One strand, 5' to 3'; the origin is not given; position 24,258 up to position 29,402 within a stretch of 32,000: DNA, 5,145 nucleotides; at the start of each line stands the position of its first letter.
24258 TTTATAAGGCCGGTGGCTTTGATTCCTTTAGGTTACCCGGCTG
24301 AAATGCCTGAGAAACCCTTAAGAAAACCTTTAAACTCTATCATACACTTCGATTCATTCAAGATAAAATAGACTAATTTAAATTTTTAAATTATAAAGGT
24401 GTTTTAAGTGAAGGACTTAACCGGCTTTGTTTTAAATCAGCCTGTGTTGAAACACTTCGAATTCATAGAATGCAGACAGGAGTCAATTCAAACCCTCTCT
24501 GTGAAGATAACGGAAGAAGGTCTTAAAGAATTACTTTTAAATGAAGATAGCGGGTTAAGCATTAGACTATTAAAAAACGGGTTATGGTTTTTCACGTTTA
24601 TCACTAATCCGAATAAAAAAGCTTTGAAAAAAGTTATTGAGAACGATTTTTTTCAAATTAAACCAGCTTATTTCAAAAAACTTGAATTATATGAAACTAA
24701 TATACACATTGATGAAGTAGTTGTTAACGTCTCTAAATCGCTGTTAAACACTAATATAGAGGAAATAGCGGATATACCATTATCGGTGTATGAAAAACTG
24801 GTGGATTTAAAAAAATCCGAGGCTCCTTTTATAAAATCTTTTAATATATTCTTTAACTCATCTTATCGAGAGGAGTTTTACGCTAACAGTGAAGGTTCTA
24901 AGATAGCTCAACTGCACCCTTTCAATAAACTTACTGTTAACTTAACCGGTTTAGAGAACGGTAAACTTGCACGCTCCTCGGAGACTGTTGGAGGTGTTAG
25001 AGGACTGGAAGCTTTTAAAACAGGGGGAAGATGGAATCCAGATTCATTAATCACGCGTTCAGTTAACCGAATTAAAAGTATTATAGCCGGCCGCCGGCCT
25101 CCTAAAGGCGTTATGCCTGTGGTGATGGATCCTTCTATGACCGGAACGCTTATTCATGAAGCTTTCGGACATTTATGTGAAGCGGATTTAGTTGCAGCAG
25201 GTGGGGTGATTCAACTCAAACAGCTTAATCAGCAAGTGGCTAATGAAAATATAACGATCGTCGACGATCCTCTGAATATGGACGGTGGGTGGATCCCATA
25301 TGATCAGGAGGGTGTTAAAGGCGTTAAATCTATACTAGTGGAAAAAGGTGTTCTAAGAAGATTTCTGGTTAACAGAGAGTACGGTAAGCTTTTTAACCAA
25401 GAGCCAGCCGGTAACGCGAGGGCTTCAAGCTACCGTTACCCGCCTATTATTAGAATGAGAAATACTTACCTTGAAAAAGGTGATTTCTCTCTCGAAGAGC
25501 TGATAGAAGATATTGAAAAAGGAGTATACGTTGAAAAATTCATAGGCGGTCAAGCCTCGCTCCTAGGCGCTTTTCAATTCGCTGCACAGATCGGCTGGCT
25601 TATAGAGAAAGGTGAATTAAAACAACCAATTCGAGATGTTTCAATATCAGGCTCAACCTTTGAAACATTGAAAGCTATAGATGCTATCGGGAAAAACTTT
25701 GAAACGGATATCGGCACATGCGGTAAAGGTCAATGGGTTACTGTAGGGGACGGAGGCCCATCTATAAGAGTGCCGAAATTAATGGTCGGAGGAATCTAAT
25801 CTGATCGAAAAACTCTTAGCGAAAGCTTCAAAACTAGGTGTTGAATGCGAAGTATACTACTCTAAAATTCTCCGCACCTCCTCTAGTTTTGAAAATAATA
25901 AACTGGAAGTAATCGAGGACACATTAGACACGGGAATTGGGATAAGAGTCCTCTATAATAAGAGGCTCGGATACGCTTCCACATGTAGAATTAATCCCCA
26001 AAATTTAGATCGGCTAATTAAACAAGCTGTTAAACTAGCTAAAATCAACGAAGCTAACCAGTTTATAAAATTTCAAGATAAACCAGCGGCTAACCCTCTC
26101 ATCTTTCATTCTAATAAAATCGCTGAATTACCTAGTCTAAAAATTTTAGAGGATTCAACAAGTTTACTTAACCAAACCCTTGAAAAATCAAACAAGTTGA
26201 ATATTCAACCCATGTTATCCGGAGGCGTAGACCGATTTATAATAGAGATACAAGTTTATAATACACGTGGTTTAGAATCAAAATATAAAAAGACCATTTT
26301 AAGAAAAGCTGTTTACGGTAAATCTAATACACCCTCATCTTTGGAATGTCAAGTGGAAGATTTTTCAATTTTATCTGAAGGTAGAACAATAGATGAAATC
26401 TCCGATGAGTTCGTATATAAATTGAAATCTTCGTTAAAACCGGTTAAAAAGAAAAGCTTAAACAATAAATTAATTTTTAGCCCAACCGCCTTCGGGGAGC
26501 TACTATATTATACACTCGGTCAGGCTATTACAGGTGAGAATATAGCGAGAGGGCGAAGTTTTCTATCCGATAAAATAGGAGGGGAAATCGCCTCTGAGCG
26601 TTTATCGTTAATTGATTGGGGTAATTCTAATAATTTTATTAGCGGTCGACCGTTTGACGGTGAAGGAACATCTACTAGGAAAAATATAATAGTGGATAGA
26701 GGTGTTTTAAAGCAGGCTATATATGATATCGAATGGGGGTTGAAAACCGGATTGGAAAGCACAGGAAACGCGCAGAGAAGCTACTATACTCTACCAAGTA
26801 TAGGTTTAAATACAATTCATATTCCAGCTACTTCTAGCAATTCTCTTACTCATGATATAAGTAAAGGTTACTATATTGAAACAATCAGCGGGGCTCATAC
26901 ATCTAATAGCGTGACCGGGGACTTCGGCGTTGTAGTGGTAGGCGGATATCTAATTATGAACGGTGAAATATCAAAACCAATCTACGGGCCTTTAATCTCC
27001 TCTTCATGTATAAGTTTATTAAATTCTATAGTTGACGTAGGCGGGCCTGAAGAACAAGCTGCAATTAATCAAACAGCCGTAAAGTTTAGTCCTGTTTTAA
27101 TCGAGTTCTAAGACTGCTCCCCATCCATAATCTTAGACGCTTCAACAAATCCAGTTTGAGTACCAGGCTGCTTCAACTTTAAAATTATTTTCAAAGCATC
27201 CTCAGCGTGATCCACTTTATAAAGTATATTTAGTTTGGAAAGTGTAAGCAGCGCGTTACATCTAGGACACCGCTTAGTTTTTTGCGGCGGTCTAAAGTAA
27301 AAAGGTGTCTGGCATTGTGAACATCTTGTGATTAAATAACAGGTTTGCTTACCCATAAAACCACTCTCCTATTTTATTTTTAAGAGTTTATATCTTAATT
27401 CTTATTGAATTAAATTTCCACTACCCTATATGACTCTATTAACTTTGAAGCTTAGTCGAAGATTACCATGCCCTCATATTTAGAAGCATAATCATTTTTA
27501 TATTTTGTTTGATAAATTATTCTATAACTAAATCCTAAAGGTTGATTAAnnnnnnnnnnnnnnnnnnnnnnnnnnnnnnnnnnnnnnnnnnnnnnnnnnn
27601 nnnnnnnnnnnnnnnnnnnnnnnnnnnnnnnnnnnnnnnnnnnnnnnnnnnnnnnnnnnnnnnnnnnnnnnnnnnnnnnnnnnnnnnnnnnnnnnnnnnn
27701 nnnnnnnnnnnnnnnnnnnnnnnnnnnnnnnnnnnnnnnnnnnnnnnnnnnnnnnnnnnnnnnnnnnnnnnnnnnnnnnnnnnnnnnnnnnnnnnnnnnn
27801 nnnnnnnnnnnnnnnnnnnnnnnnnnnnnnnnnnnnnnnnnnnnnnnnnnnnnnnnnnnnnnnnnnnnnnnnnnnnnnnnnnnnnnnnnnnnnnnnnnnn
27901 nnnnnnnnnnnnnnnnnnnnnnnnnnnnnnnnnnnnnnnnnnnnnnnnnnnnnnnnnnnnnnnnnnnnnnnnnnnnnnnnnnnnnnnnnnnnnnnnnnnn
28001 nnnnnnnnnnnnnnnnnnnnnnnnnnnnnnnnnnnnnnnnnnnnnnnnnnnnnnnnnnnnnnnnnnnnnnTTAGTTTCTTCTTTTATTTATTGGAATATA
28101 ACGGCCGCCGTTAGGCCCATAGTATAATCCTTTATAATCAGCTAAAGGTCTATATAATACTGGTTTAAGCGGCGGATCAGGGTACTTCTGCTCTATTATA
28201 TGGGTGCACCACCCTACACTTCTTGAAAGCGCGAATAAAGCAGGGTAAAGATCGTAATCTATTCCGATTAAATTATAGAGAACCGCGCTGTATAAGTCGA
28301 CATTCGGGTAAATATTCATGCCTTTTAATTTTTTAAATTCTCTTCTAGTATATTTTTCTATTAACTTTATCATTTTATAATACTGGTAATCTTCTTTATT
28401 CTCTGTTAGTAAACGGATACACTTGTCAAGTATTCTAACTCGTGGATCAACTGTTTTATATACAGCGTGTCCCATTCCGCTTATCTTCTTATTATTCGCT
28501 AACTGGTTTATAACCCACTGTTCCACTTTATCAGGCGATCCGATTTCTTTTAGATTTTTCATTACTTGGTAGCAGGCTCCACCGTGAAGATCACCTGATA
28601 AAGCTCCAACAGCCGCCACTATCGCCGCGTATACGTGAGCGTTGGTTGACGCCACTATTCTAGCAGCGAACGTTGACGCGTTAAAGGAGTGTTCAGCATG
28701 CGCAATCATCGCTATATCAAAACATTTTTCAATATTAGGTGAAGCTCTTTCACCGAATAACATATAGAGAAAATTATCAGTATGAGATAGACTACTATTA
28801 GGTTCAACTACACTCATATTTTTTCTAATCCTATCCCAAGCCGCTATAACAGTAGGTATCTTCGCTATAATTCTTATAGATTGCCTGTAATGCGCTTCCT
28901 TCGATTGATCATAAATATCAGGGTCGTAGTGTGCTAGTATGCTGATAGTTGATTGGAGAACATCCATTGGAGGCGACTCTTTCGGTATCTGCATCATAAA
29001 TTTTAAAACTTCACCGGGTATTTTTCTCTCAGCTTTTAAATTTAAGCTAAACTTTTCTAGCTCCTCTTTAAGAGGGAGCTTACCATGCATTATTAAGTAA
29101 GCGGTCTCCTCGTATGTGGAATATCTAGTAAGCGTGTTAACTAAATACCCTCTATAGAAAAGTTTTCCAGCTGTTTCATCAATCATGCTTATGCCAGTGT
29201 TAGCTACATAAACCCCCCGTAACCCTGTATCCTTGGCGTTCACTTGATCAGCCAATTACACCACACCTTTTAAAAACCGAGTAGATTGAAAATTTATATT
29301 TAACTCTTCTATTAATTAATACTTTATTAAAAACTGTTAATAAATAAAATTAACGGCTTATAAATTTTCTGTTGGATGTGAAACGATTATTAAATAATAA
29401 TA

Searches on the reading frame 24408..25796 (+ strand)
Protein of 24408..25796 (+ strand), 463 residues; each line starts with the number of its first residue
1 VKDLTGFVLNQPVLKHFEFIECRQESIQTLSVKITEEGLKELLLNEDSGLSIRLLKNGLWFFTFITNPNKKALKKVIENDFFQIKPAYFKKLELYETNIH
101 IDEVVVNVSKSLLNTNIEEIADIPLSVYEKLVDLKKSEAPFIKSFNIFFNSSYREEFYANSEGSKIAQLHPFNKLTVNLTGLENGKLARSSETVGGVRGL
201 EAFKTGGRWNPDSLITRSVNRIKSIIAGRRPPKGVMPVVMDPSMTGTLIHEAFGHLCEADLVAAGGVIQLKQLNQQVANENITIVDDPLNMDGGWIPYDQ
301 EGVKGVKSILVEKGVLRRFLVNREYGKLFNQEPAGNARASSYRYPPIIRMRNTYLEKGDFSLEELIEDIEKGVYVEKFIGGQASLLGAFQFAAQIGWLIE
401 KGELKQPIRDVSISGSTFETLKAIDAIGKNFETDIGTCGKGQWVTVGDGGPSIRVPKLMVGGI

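Call 38: search_protein_families(library=pfam, proteins=[window:24408-25796:+], max_evalue=0.001)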
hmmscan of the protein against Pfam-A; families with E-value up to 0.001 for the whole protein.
window:24408-25796:+ (463 aa): 2 families
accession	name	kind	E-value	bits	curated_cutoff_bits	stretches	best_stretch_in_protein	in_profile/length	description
PF19289.4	PmbA_TldD_3rd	-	6.7e-62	209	22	1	234-462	2-220/220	PmbA/TldA metallopeptidase C-terminal domain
PF01523.21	PmbA_TldD_1st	-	7.7e-07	29.6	20.9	1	21-79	2-60/65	PmbA/TldA metallopeptidase domain 1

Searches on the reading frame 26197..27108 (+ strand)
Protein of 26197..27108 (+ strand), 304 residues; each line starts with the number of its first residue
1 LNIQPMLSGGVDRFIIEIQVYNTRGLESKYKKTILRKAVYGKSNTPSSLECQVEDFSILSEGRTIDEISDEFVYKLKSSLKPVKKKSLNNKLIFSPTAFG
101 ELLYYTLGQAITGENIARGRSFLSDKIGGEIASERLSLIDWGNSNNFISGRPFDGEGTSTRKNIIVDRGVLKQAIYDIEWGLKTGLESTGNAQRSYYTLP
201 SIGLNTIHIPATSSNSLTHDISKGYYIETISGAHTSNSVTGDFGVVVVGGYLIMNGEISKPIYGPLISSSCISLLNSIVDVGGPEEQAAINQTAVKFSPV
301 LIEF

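Call 38: search_protein_families(library=pfam, proteins=[window:26197-27108:+], max_evalue=0.001)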
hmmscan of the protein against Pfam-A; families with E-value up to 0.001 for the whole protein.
window:26197-27108:+ (304 aa): 1 family
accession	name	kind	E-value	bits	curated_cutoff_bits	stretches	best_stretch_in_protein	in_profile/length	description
PF19289.4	PmbA_TldD_3rd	-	1e-51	175.7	22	1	91-284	5-199/220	PmbA/TldA metallopeptidase C-terminal domain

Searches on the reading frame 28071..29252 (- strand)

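Call 38: search_protein_families(library=pfam, proteins=[window:28071-29252:-], max_evalue=0.001)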
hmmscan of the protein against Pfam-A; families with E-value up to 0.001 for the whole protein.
window:28071-29252:- (393 aa): 1 family
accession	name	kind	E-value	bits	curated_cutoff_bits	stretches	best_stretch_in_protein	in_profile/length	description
PF00285.26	Citrate_synt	-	1e-119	400.2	27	1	10-359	1-350/357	Citrate synthase, C-terminal domain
